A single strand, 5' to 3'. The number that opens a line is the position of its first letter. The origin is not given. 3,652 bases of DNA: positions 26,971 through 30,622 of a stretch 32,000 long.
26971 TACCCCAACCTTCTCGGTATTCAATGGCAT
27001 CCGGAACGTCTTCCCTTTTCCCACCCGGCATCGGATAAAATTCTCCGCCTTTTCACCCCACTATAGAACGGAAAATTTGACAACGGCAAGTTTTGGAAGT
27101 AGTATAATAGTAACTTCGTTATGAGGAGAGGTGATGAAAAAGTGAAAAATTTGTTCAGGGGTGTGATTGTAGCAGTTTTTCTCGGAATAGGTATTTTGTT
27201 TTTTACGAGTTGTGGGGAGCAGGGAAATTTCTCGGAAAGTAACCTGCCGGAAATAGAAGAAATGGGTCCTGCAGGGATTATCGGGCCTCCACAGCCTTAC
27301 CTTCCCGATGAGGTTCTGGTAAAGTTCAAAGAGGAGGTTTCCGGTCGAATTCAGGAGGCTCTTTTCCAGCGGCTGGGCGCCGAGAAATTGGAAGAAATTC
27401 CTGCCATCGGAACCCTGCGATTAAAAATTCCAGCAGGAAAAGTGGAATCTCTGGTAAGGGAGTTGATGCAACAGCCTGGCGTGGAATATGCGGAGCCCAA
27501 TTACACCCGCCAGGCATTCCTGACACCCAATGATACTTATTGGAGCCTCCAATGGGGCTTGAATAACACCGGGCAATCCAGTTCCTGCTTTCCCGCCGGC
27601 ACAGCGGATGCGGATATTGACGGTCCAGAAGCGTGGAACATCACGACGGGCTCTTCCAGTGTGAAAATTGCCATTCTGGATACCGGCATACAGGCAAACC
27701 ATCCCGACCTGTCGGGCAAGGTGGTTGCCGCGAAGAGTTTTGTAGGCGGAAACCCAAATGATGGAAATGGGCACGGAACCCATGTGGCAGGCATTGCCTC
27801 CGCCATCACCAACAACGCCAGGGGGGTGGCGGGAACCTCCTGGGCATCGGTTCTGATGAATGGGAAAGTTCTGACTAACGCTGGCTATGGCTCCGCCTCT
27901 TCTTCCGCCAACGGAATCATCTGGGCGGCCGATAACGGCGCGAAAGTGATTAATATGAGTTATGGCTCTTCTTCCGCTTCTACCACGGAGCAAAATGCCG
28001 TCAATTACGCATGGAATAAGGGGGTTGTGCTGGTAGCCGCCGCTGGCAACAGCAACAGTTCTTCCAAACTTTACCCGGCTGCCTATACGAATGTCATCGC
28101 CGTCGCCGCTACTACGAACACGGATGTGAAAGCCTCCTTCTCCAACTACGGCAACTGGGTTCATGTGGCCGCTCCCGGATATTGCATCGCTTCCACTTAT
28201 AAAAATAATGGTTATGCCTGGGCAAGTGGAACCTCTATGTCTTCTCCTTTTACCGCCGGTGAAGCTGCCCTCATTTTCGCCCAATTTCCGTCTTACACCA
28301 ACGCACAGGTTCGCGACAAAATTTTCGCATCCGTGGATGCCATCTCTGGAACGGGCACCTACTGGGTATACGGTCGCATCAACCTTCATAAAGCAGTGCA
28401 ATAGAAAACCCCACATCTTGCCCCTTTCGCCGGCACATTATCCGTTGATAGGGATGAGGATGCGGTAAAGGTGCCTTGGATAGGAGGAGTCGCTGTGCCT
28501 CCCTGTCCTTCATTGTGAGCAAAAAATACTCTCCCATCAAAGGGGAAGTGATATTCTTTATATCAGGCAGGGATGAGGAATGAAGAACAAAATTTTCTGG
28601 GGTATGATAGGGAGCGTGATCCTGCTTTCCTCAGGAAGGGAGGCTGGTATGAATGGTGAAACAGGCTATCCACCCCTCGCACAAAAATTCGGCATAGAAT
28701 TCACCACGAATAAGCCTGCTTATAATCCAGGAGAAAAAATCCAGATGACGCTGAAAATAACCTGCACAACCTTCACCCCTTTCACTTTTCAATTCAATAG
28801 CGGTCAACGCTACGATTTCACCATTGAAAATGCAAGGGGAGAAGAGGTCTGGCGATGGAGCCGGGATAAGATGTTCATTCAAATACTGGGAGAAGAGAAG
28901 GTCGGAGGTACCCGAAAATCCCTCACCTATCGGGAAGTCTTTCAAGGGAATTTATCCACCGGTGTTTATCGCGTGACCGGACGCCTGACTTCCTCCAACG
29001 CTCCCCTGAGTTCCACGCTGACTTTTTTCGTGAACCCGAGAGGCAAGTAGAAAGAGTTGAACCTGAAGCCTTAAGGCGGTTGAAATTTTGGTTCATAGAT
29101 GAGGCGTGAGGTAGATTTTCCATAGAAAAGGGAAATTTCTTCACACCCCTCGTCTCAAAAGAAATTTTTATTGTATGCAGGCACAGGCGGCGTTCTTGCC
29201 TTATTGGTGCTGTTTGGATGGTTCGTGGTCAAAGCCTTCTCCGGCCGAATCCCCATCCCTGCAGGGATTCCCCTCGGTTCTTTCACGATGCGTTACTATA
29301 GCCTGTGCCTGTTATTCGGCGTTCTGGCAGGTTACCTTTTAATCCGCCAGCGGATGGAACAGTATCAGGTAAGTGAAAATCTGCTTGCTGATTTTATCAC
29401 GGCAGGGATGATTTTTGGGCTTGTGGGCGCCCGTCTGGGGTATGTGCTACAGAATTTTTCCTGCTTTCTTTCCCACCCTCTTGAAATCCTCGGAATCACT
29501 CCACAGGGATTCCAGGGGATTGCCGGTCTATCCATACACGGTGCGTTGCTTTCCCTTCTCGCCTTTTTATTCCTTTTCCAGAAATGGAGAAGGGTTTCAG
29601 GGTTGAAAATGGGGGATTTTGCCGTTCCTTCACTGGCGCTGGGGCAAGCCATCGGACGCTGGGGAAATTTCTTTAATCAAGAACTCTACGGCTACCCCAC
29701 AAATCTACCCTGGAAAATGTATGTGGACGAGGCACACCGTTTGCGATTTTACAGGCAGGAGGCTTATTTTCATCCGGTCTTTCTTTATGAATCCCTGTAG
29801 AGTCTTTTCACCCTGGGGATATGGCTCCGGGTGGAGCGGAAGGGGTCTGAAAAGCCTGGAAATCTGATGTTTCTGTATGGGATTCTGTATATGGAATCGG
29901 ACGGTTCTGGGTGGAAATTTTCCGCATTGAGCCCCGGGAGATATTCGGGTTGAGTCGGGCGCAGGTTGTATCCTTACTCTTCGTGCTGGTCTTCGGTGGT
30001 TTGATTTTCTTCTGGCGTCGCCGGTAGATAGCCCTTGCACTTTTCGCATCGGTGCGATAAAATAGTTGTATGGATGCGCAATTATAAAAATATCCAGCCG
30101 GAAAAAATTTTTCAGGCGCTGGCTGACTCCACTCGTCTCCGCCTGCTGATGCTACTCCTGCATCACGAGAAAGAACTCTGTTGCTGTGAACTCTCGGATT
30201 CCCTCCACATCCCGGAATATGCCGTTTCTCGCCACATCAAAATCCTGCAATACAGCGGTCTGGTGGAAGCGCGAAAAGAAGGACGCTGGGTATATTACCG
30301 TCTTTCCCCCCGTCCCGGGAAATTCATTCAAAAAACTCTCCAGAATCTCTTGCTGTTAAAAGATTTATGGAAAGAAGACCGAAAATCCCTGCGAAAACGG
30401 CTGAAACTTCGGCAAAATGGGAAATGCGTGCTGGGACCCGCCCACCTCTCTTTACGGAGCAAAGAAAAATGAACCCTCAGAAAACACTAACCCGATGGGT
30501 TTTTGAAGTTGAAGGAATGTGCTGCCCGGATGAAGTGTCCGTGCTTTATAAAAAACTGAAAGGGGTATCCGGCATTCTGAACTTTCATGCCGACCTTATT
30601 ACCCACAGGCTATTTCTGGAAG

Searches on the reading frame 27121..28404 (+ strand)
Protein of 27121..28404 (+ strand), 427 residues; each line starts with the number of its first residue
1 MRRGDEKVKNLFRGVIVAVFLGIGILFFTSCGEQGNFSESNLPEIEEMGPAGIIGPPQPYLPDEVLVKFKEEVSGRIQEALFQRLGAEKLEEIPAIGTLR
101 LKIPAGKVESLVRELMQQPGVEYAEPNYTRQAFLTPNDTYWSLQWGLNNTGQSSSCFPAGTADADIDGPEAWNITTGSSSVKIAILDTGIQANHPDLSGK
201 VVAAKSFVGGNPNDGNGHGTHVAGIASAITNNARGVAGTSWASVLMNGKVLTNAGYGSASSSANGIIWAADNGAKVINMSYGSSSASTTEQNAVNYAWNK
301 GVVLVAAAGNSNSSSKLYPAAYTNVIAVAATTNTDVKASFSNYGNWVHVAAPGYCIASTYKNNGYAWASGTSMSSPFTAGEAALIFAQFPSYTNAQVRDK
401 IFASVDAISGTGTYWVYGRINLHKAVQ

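Call 34: find_encoding_contigs(protein=window:27121-28404:+, flank=10000, max_places=4)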
Protein window:27121-28404:+ (427 aa): no gene with exactly this product is on record in the collection.

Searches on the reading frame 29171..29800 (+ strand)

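Call 56: search_protein_families(library=pfam, proteins=[window:29171-29800:+], max_evalue=0.01)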
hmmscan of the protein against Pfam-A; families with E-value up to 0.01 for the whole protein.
window:29171-29800:+ (209 aa): 1 family
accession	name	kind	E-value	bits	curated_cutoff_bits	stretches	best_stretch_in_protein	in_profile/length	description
PF01790.23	LGT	-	6.9e-46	157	24.9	1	33-209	4-168/240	Prolipoprotein diacylglyceryl transferase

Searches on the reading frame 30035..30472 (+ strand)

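Call 56: search_protein_families(library=pfam, proteins=[window:30035-30472:+], max_evalue=0.01)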
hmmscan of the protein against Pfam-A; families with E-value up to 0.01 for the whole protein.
window:30035-30472:+ (145 aa): 4 families
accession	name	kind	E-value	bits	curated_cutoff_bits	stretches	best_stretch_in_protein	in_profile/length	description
PF01022.26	HTH_5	-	1.4e-10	41.3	22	1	31-78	1-46/47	Bacterial regulatory protein, arsR family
PF12840.13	HTH_20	-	9.3e-08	32.4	27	1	29-78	1-49/51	Helix-turn-helix domain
PF08279.18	HTH_11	-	0.0015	18.8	25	1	34-81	2-50/55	HTH domain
PF12802.13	MarR_2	-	0.0029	18.2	27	1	34-81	7-54/61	MarR family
